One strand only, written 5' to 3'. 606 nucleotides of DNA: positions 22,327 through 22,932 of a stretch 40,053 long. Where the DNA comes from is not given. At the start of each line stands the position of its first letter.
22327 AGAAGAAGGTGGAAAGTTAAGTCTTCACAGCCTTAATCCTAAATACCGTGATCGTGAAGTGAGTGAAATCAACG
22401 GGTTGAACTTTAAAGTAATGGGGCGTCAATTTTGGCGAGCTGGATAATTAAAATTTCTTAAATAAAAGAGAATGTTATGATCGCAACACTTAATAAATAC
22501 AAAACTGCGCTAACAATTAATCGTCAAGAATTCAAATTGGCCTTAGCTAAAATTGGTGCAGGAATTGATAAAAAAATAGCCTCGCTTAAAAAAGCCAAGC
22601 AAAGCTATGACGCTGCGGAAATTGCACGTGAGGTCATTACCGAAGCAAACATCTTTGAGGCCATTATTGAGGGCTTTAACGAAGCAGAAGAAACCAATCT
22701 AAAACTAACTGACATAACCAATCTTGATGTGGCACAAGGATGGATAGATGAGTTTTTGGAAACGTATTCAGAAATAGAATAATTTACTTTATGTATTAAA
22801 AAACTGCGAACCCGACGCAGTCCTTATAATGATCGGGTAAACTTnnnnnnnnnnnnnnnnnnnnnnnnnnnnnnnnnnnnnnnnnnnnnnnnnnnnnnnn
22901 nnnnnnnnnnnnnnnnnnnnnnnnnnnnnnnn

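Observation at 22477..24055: ORFan cassette in the rexAB-equivalent slot between cI and the OL-type operators: candidate prophage-encoded defence/exclusion system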

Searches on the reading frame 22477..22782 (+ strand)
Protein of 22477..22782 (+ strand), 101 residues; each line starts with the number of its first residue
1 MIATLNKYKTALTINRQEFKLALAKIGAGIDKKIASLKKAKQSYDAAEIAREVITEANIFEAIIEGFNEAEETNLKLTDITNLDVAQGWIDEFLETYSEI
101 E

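Call 3: search_protein_families(library=pfam, proteins=[window:22477-22782:+], max_evalue=0.1)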
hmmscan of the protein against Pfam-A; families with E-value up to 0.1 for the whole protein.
window:22477-22782:+ (101 aa): 0 families

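Call 4: search_protein_families(library=padloc, proteins=[window:22477-22782:+], max_evalue=0.1)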
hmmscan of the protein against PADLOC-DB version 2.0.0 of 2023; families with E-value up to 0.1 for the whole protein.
window:22477-22782:+ (101 aa): 0 families

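Call 5: search_protein_families(library=phrogs, proteins=[window:22477-22782:+], max_evalue=0.01)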
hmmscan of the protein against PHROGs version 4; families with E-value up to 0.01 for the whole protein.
window:22477-22782:+ (101 aa): 1 family
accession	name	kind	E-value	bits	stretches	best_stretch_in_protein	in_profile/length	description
phrog_15679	-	unknown function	3.9e-57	191.9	1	1-98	1-98/99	-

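Call 41: find_related_loci(query=window:22477-22782:+, collection=viral_contigs, flank=6000)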
Query window:22477-22782:+ (101 aa) in viral_contigs; peptide patterns used: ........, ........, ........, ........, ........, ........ (x = any residue, [..] = any of these).
211 stretches matched a pattern; 200 encode a relative of the query (tblastn E <= 1e-3); the best 80 are kept; 80 distinct loci.
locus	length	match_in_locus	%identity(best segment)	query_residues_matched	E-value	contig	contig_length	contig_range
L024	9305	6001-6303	96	1-101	4e-59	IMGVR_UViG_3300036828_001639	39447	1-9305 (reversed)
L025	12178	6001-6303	95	1-101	4e-59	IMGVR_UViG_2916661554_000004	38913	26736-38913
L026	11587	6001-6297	96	1-99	1e-58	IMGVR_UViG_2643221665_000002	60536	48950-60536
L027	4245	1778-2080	94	1-101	3e-58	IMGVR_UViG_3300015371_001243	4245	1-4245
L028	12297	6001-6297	95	1-99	4e-58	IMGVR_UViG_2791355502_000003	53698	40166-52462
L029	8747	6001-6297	95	1-99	1e-57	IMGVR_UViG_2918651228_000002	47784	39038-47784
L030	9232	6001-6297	95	1-99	2e-57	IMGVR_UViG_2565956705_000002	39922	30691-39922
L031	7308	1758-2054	92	1-99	2e-56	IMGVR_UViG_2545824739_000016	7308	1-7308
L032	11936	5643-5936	94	1-98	1e-56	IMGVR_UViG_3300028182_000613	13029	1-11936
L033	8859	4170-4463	94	1-98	1e-56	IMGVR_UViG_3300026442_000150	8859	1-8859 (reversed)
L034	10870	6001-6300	91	1-100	6e-56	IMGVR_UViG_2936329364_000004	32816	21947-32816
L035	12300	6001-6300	92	1-100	6e-56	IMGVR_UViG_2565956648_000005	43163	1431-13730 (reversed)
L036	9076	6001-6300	92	1-100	6e-56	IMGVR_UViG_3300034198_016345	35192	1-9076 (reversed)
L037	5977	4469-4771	91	1-101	5e-56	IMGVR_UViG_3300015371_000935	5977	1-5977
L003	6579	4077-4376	91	1-100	4e-56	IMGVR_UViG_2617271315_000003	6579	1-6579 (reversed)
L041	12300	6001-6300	92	1-100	9e-56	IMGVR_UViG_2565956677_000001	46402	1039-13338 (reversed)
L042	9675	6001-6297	92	1-99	1e-55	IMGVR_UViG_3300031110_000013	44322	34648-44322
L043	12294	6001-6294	92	1-98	2e-55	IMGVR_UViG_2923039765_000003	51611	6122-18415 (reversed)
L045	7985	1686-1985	91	1-100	2e-55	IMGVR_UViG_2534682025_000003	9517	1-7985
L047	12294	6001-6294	93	1-98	2e-55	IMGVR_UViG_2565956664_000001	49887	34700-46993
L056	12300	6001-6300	90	1-100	5e-55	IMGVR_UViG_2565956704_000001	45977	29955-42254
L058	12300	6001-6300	90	1-100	4e-55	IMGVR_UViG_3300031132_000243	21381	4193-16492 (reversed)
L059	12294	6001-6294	92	1-98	1e-54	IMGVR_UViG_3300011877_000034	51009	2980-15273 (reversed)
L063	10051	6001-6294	92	1-98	1e-54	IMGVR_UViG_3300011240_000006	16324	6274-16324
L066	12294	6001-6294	92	1-98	1e-54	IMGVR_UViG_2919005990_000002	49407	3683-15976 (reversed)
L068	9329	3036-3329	92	1-98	9e-55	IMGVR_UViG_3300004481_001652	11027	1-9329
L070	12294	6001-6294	92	1-98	1e-54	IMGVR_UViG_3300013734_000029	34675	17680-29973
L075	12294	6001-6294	90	1-98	4e-54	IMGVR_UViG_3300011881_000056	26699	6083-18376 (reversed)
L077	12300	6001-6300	87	1-100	6e-54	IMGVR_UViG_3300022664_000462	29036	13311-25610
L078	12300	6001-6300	88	1-100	7e-54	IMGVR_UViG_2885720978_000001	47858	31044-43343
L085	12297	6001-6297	89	1-99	9e-54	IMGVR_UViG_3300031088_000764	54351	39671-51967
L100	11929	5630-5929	86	1-100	1e-52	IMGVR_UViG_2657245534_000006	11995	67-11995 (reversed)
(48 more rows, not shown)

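Call 46: search_protein_families(library=padloc, proteins=[L078:6753-8579:+, L085:8283-9170:+, L058:6400-8352:+, L066:6410-7471:+, L066:7419-8717:+, L077:7995-8936:+, L045:3316-4224:+, L075:6606-7748:+, L075:7745-9991:+, L100:6067-8205:+], max_evalue=0.00001)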
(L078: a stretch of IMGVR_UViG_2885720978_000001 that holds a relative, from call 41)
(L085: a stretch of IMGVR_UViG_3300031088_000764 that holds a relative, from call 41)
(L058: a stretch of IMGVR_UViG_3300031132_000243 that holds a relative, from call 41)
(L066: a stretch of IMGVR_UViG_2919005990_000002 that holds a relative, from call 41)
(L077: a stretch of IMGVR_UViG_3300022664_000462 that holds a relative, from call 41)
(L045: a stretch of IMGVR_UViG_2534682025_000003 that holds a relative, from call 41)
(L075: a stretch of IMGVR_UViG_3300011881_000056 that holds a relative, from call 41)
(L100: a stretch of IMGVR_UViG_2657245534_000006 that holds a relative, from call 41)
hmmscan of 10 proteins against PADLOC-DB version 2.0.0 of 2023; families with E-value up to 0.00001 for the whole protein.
L078:6753-8579:+ (608 aa): 84 families (the best 25 are shown)
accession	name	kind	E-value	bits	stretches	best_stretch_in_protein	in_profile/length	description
PDLC04135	mad3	-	4e-22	77.3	1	7-363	1-355/374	mads_3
PDLC02980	AriA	-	1.1e-17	63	1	259-335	237-303/304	-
PDLC00271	PtuA1|PtuA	-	1.4e-17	62.4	2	271-344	262-331/421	AAA ATPase domain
PDLC02914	ATPase-Toprim_I-B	-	2.1e-17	61.5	1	292-486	205-372/443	-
PDLC00278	PtuA1|PtuA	-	4.6e-17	60.4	1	290-344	288-340/436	AAA ATPase domain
PDLC02979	AriA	-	1.5e-16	59.1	1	18-335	11-373/373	-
PDLC02981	AriAB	-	1.6e-16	58.2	2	291-345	332-387/694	-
PDLC00305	PtuA1|PtuA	-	2.8e-16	57.9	2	286-346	242-300/392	AAA ATPase domain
PDLC02335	AbiLi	-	7.4e-16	56.1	1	31-351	77-247/326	AbiLi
PDLC02913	ATPase_I-A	-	2.2e-15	54.8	2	256-345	328-417/508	-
PDLC00091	GajA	-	5.7e-15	53.2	1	261-338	270-345/627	AAA ATPase domain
PDLC03878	NsnB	-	2e-14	52.1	1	17-353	9-299/345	-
PDLC00284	PtuA1|PtuA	-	2.2e-14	51.2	1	286-343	387-443/545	AAA ATPase domain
PDLC04608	PDC-M38A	-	2.8e-14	51.6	1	289-344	270-325/367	-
PDLC00310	PtuA1|PtuA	-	2.8e-14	51.1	1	274-343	275-342/443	AAA ATPase domain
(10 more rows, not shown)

L085:8283-9170:+ (295 aa): 14 families
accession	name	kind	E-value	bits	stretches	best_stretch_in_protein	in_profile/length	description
PDLC04018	PD-Lambda-5_B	-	3.6e-121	401.9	1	7-285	1-280/291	-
PDLC03358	MTase_II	-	4.9e-102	339.2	1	9-279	3-276/301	Type II methyltransferase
PDLC04019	PD-Lambda-5_B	-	1.4e-67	224.8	1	10-169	3-163/167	-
PDLC03247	MTase_II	-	2.7e-34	116.7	1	10-285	2-274/282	Type II methyltransferase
PDLC03717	oMTase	-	1.6e-23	81.5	1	11-292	3-282/285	orphan methyltransferase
PDLC03294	MTase_II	-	9.1e-20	69.4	1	9-267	3-258/272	Type II methyltransferase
PDLC03735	oMTase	-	4.3e-19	67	1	13-254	10-256/284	orphan methyltransferase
PDLC03244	MTase_II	-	1.8e-12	45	1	13-237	30-247/295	Type II methyltransferase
PDLC03253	MTase_II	-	3.8e-11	41.2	1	16-268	9-243/253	Type II methyltransferase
PDLC03264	MTase_II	-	2.3e-09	35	1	8-260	9-263/306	Type II methyltransferase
PDLC03729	oMTase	-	2.1e-08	32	1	10-251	4-240/275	orphan methyltransferase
PDLC03281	MTase_II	-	8.1e-08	30.3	0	173-257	177-273/309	Type II methyltransferase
PDLC03266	MTase_II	-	4.3e-07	27.7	1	13-263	17-264/285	Type II methyltransferase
PDLC03261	MTase_II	-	7.7e-07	25.8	1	11-258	25-266/643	Type II methyltransferase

L058:6400-8352:+ (650 aa): 1 family
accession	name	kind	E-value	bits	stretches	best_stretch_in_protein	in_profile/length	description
PDLC03419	REase_II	-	2.4e-06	24.2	1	22-161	20-147/695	Type II restriction enzyme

L066:6410-7471:+ (353 aa): 0 families

L066:7419-8717:+ (432 aa): 0 families

L077:7995-8936:+ (313 aa): 0 families

L045:3316-4224:+ (302 aa): 0 families

L075:6606-7748:+ (380 aa): 6 families
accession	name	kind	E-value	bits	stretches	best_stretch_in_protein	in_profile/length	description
PDLC02196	IetA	-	3.8e-72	241.8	1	15-372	8-371/374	-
PDLC02195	IetA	-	2.2e-66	222.8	1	18-373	11-392/395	-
PDLC04232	IetA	-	3.3e-55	185.8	1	16-320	9-308/330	-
PDLC04231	IetA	-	9.1e-36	122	1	111-262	99-250/262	-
PDLC00915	TRIP13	-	9.8e-14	49.4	1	132-292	66-240/302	TRIP13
PDLC00914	TRIP13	-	3.3e-12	44.5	1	132-270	74-229/302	TRIP13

L075:7745-9991:+ (748 aa): 8 families
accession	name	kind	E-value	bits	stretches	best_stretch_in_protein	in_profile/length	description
PDLC02197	IetS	-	6.9e-49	164.8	1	38-724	41-729/749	-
PDLC02201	IetS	-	8.8e-37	124.7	1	123-640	116-640/781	-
PDLC02202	IetS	-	1.2e-31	107.7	1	136-666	156-702/780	-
PDLC02199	IetS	-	1e-30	104.6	1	427-726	487-806/826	-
PDLC02200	IetS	-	6.9e-19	65.5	1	115-639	106-664/780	-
PDLC04233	IetS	-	6.1e-11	39.1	1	533-725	669-843/855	-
PDLC02198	IetS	-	1.2e-08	31.4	1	144-390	122-371/795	-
PDLC03014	subtilase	-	1e-06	26.5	1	405-537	273-377/391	-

L100:6067-8205:+ (712 aa): 2 families
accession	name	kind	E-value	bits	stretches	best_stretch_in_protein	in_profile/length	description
PDLC03485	REase_II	-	7.2e-25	85.4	2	3-124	5-119/611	Type II restriction enzyme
PDLC03419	REase_II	-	9.6e-17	58.6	1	3-117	4-117/695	Type II restriction enzyme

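Call 47: search_protein_families(library=padloc, proteins=[L043:6487-7746:+, L043:7743-8612:+, L059:6423-7559:+, L063:6765-7751:+, L063:7748-8878:+, L068:3510-4562:+, L042:7775-8938:+, L047:7964-9751:+, L085:6804-8279:+, L056:6359-7471:+], max_evalue=0.00001)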
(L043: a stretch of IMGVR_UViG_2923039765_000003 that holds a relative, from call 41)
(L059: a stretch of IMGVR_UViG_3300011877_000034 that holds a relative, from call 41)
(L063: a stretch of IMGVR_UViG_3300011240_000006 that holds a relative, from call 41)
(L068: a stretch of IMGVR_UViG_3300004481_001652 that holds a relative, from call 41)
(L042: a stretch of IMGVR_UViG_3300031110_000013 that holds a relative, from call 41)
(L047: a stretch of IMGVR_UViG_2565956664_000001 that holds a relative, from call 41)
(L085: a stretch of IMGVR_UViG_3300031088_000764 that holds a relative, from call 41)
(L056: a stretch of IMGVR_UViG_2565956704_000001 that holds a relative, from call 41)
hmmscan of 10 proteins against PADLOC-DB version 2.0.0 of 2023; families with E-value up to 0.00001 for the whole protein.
L043:6487-7746:+ (419 aa): 2 families
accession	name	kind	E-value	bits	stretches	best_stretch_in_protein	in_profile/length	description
PDLC03877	NsnA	-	1.3e-56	190.5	1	25-412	42-378/385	-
PDLC04027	PD-T4-2_A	-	3.5e-31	106.6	2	35-147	39-146/363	-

L043:7743-8612:+ (289 aa): 0 families

L059:6423-7559:+ (378 aa): 10 families
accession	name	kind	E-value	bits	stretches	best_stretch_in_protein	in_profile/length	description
PDLC03954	RmrA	-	4.7e-10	36.9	1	27-305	23-297/380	-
PDLC03946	RmrA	-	5.6e-10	36.5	0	209-357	183-323/357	-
PDLC03951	RmrA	-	1.1e-09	35.8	0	192-305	179-292/400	-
PDLC03949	RmrA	-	5.4e-09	33.4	0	206-356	179-320/363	-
PDLC03947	RmrA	-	9.2e-09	32.6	1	27-307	24-299/383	-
PDLC03943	RmrA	-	3.7e-07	27.6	1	202-350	178-323/370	-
PDLC03948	RmrA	-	6e-07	26.7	0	192-307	182-298/397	-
PDLC03952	RmrA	-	9.1e-07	26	0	177-308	181-312/395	-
PDLC03953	RmrA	-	1.6e-06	25.6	0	200-304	193-289/373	-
PDLC04141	capP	-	7e-06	23.7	0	187-295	39-150/242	capP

L063:6765-7751:+ (328 aa): 1 family
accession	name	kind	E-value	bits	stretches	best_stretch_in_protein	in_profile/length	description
PDLC03004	Hp1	-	3.2e-47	159.7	1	2-325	3-330/333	-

L063:7748-8878:+ (376 aa): 1 family
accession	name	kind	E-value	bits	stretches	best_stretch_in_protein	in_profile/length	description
PDLC03005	Hp2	-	4.3e-13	46.6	1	11-334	8-312/359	-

L068:3510-4562:+ (350 aa): 6 families
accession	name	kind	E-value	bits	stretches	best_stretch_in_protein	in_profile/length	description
PDLC03877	NsnA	-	2.7e-54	182.9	1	17-344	39-377/385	-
PDLC04027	PD-T4-2_A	-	3e-28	96.9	1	44-341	55-356/363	-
PDLC04150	HEC-05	-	1.1e-08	32.5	1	24-78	4-58/583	-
PDLC03418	REase_II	-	1.9e-08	31.8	1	44-180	35-163/372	Type II restriction enzyme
PDLC04151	HEC-05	-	3.6e-08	30.6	1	24-78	22-76/600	-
PDLC04157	HEC-06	-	3.8e-06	23.8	0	30-97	11-85/558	-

L042:7775-8938:+ (387 aa): 16 families
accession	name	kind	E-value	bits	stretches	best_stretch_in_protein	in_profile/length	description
PDLC03951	RmrA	-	3.8e-123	409.4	1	13-380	7-376/400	-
PDLC03948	RmrA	-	6.5e-112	372.3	1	13-381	7-380/397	-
PDLC03947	RmrA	-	2.6e-102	340.5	1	8-381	5-379/383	-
PDLC03952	RmrA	-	1.6e-93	311.7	1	12-374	20-388/395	-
PDLC03956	RmrA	-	4.1e-89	297.4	1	13-382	7-378/399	-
PDLC03954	RmrA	-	1.9e-84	281.8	1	12-363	8-363/380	-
PDLC03944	RmrA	-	1.2e-73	246.5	1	10-379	2-379/384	-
PDLC03949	RmrA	-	2.4e-62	208.9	1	14-362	2-334/363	-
PDLC03955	RmrA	-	1.5e-55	186.9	1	9-359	15-355/371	-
PDLC03946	RmrA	-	2.5e-49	165.9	1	14-374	2-348/357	-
PDLC03945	RmrA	-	6.7e-48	161.8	1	17-376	5-379/394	-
PDLC03953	RmrA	-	3.6e-45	152.8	1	13-363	4-352/373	-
PDLC03943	RmrA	-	2.9e-40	136.5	1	17-360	5-342/370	-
PDLC03950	RmrA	-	5e-40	135.6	1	14-361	2-347/369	-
PDLC04141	capP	-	5.6e-18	63.3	1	141-289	4-152/242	capP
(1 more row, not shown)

L047:7964-9751:+ (595 aa): 2 families
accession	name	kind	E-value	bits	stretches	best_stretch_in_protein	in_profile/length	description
PDLC04774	PDC-M68B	-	3e-58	195.8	1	3-590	2-577/581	-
PDLC03859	LmuB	-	1.1e-16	59.3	1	44-571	36-597/611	-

L085:6804-8279:+ (491 aa): 24 families
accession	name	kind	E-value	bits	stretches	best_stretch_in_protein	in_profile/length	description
PDLC04006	PD-Lambda-5_A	-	4.6e-219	726.2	1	14-486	1-465/472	-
PDLC04000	PD-Lambda-5_A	-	4.2e-43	146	1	22-484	8-423/428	-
PDLC03998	PD-Lambda-5_A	-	9.9e-32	108.3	1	22-394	7-359/466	-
PDLC04009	PD-Lambda-5_A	-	6.7e-29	98.9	1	23-392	7-367/488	-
PDLC04007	PD-Lambda-5_A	-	4.9e-19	66.7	1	23-180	7-163/454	-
PDLC04015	PD-Lambda-5_A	-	1.4e-18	65.2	1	23-301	8-287/463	-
PDLC04014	PD-Lambda-5_A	-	1.6e-18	64.8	1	23-186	6-167/456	-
PDLC04013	PD-Lambda-5_A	-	3.7e-18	64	1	23-195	9-184/440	-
PDLC04016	PD-Lambda-5_A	-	1.6e-15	55.1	1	23-160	9-153/494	-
PDLC03997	PD-Lambda-5_A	-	1.3e-13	48.5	1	22-172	7-163/491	-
PDLC03999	PD-Lambda-5_A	-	1.3e-11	41.9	1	23-358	10-351/493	-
PDLC04005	PD-Lambda-5_A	-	1.7e-11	41.7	1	23-384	20-395/502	-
PDLC03993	PD-Lambda-5_A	-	5e-11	40.8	1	22-155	7-148/169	-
PDLC04004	PD-Lambda-5_A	-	2.9e-10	37.4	1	23-325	11-300/592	-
PDLC04011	PD-Lambda-5_A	-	3.5e-10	37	1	23-272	10-256/526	-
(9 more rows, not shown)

L056:6359-7471:+ (370 aa): 3 families
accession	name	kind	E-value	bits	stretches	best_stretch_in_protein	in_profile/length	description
PDLC02985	beta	-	5.6e-19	66.1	1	5-352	6-342/355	-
PDLC03983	PD-Lambda-2_C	-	1.2e-11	42.3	1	6-345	4-346/374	-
PDLC03984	PD-Lambda-2_C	-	8.4e-09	33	1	161-347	172-358/377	-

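Call 83: search_protein_families(library=ncbifam, proteins=[window:22477-22782:+], max_evalue=0.01)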
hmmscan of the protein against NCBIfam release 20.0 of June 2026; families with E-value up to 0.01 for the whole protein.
window:22477-22782:+ (101 aa): 0 families

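Call 86: search_protein_families(library=pfam, proteins=[L066:6410-7471:+, L066:7419-8717:+, L077:7995-8936:+, L045:3316-4224:+, L030:6467-7348:+, L070:7078-8049:+, L024:6411-7388:+, L025:6382-7206:+, L025:7221-8039:+, L041:6364-7323:+], max_evalue=0.001)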
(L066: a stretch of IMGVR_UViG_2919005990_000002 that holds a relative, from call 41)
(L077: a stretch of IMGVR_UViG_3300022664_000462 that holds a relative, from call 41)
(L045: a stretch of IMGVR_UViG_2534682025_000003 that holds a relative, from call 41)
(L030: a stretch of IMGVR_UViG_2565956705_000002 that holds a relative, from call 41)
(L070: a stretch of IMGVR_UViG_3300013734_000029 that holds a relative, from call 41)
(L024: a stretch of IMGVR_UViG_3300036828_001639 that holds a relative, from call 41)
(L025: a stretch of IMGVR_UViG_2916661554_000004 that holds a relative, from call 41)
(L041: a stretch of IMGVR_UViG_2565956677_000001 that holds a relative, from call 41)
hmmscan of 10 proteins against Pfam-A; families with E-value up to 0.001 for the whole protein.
L066:6410-7471:+ (353 aa): 1 family
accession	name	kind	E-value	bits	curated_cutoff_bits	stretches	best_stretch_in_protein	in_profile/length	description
PF04245.18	NA37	-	6.7e-49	167.5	24.6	1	7-319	1-318/325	37-kD nucleoid-associated bacterial protein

L066:7419-8717:+ (432 aa): 0 families

L077:7995-8936:+ (313 aa): 1 family
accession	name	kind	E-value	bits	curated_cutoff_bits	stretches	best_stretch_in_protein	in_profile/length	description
PF20613.4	HipA_2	-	1e-07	31.9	27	1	53-200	32-165/240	HipA-like kinase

L045:3316-4224:+ (302 aa): 0 families

L030:6467-7348:+ (293 aa): 1 family
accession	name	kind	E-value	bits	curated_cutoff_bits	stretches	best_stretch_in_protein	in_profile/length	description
PF20505.3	DUF6731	-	3.6e-19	69.8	27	1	1-276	1-289/295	Family of unknown function (DUF6731)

L070:7078-8049:+ (323 aa): 0 families

L024:6411-7388:+ (325 aa): 0 families

L025:6382-7206:+ (274 aa): 1 family
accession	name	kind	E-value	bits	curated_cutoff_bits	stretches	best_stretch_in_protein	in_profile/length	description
PF20613.4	HipA_2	-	1.3e-07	31.6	27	1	57-174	34-158/240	HipA-like kinase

L025:7221-8039:+ (272 aa): 0 families

L041:6364-7323:+ (319 aa): 0 families
